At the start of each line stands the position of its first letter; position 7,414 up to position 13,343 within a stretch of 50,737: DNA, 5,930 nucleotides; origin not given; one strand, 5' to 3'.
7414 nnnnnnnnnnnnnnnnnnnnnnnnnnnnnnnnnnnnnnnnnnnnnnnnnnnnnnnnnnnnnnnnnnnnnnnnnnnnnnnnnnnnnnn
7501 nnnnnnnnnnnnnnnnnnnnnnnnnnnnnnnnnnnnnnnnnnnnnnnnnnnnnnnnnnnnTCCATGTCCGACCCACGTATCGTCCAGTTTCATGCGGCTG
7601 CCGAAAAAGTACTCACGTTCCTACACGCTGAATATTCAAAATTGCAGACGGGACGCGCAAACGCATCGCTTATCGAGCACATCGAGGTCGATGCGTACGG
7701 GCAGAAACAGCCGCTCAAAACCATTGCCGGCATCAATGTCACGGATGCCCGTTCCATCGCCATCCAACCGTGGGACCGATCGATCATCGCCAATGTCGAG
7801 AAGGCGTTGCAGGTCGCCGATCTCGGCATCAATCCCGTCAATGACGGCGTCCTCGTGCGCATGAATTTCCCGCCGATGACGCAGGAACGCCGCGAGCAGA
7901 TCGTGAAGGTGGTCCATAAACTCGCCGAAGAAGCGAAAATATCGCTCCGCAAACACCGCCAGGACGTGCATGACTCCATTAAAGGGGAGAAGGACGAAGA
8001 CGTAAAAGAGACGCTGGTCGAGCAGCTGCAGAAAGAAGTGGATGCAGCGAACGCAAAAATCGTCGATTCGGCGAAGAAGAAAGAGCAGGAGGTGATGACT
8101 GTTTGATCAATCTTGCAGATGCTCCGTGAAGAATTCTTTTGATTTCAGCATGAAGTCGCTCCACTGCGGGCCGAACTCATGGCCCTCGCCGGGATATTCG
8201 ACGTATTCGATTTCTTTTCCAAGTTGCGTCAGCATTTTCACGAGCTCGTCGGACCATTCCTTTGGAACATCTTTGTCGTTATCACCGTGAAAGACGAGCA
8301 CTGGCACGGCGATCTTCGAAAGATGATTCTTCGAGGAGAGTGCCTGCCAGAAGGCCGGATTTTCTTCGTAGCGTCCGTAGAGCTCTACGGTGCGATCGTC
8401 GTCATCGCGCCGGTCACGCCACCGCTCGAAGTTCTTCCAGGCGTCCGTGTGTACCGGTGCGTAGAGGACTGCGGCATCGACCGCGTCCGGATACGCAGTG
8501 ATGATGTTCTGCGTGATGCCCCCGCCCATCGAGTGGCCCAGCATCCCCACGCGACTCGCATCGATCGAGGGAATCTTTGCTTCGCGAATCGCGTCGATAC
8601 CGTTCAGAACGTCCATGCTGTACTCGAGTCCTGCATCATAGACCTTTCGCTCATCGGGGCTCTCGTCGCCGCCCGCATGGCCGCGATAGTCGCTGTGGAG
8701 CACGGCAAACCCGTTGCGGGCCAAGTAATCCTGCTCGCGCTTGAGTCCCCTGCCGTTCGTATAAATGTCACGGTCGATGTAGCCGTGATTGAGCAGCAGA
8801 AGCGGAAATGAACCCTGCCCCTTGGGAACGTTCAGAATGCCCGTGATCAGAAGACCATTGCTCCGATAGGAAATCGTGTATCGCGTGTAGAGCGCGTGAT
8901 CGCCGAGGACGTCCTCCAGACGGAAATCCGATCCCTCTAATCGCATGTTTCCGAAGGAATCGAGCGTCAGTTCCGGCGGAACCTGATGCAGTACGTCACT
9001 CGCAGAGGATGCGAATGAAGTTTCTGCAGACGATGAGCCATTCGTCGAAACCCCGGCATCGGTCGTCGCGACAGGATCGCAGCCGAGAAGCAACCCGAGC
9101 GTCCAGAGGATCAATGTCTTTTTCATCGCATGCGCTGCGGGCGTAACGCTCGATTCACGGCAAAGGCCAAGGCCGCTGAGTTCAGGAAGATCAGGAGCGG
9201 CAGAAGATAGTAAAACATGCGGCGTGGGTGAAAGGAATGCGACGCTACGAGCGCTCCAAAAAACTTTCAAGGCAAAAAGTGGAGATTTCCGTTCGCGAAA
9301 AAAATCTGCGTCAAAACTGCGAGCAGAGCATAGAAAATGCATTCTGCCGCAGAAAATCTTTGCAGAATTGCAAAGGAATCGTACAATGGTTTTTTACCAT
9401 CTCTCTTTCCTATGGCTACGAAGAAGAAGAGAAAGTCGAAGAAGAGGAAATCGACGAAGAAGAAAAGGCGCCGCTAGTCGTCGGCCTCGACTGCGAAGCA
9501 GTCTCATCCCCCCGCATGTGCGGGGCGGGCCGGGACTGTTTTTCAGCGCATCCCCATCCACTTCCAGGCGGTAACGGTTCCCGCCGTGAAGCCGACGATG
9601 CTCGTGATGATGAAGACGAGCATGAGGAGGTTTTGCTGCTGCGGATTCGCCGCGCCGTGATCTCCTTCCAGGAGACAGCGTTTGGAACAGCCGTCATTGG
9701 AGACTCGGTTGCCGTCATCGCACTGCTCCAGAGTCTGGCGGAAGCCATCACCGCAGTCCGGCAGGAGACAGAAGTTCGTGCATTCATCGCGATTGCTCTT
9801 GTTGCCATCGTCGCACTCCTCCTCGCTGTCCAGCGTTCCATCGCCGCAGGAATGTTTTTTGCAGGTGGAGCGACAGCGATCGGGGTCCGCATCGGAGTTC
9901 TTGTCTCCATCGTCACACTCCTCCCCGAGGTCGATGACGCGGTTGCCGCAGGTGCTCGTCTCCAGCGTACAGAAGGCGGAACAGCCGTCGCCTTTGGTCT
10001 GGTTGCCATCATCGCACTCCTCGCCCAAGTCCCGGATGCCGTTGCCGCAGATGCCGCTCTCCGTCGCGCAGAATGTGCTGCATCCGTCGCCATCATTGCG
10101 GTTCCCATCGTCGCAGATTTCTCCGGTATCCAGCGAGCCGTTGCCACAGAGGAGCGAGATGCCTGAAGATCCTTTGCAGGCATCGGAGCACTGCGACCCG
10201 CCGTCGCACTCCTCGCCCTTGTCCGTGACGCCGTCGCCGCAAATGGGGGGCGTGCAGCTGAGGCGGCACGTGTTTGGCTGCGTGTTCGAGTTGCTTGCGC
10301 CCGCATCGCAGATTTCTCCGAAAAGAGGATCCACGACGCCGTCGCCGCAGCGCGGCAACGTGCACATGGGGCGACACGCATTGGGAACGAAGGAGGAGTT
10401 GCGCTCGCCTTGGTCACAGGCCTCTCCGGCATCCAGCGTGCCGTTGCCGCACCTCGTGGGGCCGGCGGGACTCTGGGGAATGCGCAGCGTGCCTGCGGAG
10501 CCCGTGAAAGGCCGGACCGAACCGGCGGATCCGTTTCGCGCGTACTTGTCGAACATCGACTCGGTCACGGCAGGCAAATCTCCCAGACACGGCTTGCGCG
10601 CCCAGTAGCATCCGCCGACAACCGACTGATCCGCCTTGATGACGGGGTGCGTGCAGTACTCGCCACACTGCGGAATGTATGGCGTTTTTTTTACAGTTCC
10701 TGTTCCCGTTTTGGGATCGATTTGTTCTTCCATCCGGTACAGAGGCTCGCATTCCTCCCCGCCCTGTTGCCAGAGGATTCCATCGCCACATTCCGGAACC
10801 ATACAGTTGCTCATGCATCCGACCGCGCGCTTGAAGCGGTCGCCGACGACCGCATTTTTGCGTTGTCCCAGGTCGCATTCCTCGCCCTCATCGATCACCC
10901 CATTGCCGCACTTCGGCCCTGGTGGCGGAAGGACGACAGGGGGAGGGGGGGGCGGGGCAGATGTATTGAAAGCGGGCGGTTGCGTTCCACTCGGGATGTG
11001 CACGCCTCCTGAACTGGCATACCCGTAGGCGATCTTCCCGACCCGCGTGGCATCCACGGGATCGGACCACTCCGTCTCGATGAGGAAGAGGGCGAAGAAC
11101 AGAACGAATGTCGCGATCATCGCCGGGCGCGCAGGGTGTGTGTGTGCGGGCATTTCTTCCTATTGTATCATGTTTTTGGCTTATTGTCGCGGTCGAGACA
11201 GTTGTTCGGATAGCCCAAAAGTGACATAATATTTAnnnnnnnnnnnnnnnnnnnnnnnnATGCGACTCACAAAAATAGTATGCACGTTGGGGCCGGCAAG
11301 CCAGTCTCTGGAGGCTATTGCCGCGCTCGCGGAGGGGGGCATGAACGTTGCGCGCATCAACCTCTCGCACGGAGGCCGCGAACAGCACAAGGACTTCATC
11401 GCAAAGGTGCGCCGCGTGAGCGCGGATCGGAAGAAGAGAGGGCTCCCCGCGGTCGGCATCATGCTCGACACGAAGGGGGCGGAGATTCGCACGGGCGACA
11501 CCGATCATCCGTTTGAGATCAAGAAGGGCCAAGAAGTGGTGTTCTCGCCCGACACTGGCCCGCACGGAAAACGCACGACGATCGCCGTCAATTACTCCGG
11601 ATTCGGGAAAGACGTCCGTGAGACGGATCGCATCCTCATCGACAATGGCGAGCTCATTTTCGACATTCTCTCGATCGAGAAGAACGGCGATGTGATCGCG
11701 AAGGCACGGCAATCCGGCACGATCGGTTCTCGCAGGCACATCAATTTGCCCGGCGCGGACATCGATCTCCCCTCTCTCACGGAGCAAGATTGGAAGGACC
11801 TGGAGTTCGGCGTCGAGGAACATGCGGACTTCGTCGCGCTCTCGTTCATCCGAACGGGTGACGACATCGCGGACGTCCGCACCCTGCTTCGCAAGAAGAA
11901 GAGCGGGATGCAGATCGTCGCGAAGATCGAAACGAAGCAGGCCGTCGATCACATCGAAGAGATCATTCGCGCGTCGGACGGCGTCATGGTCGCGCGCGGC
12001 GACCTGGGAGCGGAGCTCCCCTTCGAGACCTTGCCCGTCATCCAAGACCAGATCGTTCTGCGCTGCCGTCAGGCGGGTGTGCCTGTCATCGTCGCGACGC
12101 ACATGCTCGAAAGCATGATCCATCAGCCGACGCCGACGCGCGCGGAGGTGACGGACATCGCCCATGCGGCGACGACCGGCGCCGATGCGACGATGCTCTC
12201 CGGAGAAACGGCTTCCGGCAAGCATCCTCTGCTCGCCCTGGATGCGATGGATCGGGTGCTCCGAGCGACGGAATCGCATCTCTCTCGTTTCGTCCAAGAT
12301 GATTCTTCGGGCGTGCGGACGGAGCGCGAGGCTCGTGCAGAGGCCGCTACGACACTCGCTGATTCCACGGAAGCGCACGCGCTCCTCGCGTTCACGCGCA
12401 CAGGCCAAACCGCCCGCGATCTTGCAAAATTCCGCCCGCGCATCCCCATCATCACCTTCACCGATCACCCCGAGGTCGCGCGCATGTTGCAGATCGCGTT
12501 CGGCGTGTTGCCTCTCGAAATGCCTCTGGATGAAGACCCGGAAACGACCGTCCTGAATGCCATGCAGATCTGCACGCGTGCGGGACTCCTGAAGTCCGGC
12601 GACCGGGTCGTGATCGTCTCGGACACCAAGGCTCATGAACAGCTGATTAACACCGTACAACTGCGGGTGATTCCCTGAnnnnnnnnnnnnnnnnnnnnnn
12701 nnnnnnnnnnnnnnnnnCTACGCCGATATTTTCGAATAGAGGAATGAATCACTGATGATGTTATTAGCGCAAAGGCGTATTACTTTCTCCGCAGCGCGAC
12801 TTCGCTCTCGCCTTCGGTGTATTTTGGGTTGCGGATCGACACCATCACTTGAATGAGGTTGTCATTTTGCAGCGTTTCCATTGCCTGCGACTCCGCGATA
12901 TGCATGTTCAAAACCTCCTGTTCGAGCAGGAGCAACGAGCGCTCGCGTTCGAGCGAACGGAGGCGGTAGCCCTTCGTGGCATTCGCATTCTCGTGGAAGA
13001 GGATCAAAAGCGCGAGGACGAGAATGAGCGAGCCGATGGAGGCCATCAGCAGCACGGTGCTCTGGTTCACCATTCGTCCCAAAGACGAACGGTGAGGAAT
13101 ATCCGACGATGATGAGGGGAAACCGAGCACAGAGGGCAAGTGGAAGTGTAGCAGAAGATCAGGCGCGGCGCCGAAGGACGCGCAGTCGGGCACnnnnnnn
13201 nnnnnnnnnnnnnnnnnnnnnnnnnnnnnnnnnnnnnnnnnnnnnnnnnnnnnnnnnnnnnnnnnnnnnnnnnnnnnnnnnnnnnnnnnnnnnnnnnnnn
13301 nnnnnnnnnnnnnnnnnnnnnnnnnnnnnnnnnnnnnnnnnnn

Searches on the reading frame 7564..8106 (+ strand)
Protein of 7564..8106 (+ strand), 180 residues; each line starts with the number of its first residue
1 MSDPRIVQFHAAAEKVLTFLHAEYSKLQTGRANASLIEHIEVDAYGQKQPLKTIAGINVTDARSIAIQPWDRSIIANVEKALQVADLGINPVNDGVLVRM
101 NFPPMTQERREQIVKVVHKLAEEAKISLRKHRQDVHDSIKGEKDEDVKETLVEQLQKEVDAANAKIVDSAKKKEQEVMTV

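Call 30: search_protein_families(library=pfam, proteins=[window:7564-8106:+], max_evalue=0.001)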
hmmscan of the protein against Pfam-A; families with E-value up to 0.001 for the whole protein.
window:7564-8106:+ (180 aa): 1 family
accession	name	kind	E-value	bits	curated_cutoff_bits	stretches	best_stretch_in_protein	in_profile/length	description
PF01765.24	RRF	-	4.2e-49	167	29.7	1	21-178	2-164/164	Ribosome recycling factor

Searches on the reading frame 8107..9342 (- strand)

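Call 30: search_protein_families(library=pfam, proteins=[window:8107-9342:-], max_evalue=0.001)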
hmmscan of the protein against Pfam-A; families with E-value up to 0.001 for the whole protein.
window:8107-9342:- (411 aa): 13 families
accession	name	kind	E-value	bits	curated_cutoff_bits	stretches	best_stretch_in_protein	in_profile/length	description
PF00326.27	Peptidase_S9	-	2.9e-22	79.7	22.6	1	202-409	5-210/213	Prolyl oligopeptidase family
PF12146.15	Hydrolase_4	-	2e-19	70.3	27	1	205-303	25-116/239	Serine aminopeptidase, S33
PF00561.26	Abhydrolase_1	-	5.4e-14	52.9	25.8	1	180-301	1-112/245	alpha/beta hydrolase fold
PF01738.24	DLH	-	3.4e-13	50.1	21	1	204-390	34-188/217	Dienelactone hydrolase family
PF02129.25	Peptidase_S15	-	4.4e-10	40.1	23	1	172-297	11-129/262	X-Pro dipeptidyl-peptidase (S15 family)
PF12697.13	Abhydrolase_6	-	4.5e-10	41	26.3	1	205-392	21-206/217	Alpha/beta hydrolase family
PF20434.5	BD-FAE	-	9.1e-09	35.6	26.8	1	253-371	79-215/215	BD-FAE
PF07859.19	Abhydrolase_3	-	9.2e-09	35.8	25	1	244-390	51-208/210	alpha/beta hydrolase fold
PF03583.20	LIP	-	2.1e-07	31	23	1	209-280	24-88/286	Secretory lipase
PF12740.14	PETase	-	7.1e-07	29.3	28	1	207-304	77-166/263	PET hydrolase-like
PF02230.22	Abhydrolase_2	-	3.7e-05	24.1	23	0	335-405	144-213/217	Phospholipase/Carboxylesterase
PF08840.17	BAAT_C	-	7.6e-05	23.3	20.9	0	257-392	16-162/210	BAAT / Acyl-CoA thioester hydrolase C terminal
PF05448.18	AXE1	-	0.00016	21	21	0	154-296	56-208/321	Acetyl xylan esterase (AXE1)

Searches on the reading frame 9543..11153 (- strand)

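Call 30: search_protein_families(library=pfam, proteins=[window:9543-11153:-], max_evalue=0.001)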
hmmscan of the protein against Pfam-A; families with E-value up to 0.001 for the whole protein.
window:9543-11153:- (536 aa): 1 family
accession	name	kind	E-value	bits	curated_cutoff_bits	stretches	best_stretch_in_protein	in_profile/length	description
PF13948.11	DUF4215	-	1.4e-29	102.5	27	3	462-493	17-46/47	Domain of unknown function (DUF4215)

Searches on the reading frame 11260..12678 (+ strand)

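Call 83: search_protein_families(library=pfam, proteins=[window:11260-12678:+], max_evalue=0.001)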
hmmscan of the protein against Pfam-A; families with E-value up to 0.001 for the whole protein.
window:11260-12678:+ (472 aa): 3 families
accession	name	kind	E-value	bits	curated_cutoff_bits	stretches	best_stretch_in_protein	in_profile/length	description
PF00224.27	PK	-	9e-114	380.4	30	1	2-326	2-327/328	Pyruvate kinase, barrel domain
PF02887.21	PK_C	-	4.2e-24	85.3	28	1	358-466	2-111/114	Pyruvate kinase, alpha/beta domain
PF03328.21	HpcH_HpaI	-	1.4e-05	24.9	25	1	179-254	76-159/221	HpcH/HpaI aldolase/citrate lyase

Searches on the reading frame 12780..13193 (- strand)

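Call 31: search_protein_families(library=pfam, proteins=[window:12780-13193:-], max_evalue=0.001)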
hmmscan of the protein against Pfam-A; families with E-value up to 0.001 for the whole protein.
window:12780-13193:- (137 aa): 0 families

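Call 58: search_protein_families(library=ncbifam, proteins=[window:12780-13193:-], max_evalue=0.01)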
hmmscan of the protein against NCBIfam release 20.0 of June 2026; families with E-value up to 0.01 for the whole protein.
window:12780-13193:- (137 aa): 1 family
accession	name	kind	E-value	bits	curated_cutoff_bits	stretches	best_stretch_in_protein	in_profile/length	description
NF053549.1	FtsL_Actino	equivalog_domain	0.0066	16.3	55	1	54-110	9-64/83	cell division protein FtsL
